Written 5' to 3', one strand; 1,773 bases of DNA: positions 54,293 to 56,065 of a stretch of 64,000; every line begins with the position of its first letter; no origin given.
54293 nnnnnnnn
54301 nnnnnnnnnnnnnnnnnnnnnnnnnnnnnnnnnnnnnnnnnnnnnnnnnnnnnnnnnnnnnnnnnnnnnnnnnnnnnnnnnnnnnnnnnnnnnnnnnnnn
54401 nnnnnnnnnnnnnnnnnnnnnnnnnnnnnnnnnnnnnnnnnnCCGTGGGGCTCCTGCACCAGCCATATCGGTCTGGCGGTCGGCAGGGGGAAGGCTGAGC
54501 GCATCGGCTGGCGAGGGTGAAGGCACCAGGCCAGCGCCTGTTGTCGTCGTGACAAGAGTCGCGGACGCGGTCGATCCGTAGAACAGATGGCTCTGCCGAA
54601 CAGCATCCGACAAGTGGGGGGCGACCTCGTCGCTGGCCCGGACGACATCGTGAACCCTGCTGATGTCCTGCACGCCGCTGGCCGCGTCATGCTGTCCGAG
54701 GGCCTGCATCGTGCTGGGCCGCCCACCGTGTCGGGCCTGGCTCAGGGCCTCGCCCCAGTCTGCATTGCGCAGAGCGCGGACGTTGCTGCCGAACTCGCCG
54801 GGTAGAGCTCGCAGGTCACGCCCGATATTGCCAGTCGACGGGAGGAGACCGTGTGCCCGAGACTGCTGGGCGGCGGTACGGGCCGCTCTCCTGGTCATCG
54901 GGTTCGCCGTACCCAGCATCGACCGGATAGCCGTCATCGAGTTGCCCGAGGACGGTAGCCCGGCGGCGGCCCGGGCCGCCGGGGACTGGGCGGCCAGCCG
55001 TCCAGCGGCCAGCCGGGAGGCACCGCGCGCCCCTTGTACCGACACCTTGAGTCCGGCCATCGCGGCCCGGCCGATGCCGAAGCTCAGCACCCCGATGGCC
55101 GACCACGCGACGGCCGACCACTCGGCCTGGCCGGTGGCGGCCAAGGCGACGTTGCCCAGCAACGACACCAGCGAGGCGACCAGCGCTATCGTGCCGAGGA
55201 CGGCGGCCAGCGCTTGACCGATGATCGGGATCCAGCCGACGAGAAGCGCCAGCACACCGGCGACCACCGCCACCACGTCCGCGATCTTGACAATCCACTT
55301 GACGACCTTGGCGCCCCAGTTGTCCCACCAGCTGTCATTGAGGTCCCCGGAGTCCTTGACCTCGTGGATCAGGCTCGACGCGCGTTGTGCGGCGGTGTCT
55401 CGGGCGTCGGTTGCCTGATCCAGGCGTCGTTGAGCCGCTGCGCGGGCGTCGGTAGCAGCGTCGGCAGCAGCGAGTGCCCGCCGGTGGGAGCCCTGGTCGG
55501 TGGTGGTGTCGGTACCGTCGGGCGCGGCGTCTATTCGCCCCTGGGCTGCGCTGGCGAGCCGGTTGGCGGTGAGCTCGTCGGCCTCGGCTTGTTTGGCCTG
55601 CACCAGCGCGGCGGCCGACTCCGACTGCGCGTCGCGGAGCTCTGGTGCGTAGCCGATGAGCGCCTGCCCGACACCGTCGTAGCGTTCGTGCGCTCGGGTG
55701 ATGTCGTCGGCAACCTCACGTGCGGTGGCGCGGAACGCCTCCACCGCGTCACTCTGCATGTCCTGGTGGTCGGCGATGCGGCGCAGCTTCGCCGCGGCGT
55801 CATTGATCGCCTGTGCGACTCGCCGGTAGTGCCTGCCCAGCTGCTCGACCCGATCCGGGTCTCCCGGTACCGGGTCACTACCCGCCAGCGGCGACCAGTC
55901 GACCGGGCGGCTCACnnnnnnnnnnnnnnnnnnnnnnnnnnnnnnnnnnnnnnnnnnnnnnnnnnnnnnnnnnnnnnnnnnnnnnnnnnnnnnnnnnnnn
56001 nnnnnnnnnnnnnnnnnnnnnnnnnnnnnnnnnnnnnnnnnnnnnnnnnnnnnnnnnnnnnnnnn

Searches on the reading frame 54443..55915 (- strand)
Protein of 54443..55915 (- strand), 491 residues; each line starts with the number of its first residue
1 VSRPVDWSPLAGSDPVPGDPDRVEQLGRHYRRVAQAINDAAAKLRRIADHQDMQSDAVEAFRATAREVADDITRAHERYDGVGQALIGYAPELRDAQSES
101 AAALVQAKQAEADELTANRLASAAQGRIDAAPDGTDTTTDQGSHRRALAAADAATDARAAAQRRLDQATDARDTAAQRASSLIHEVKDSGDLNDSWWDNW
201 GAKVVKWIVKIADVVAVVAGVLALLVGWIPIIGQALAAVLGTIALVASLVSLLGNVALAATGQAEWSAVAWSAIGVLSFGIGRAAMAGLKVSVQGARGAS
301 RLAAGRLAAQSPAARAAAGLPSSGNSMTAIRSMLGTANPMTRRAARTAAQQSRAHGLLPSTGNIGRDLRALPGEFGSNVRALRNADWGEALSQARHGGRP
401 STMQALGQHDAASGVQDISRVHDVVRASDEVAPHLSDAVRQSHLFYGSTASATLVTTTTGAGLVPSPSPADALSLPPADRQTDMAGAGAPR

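Call 31: search_protein_families(library=ncbifam, proteins=[window:54443-55915:-], max_evalue=0.001)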
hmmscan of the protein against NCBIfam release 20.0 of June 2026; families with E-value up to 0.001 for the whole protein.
window:54443-55915:- (491 aa): 0 families

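Call 36: search_protein_families(library=pfam, proteins=[window:54443-55915:-], max_evalue=5)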
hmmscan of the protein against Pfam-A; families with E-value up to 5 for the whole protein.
window:54443-55915:- (491 aa): 4 families
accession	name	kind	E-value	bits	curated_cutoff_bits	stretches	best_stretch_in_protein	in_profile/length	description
PF21725.3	T7SS_signal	-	5.8e-10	39.9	27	1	16-186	69-233/241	Putative T7SS secretion signal domain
PF20990.2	DUF2207_C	-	0.11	12.6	33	1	95-254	11-184/247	Predicted membrane protein (DUF2207) C-terminal domain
PF07787.17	TMEM43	-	0.15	11.9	23.3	1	196-259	182-244/250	Transmembrane protein 43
PF18949.5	DUF5693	-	0.71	8.7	29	1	208-279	315-385/609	Family of unknown function (DUF5693)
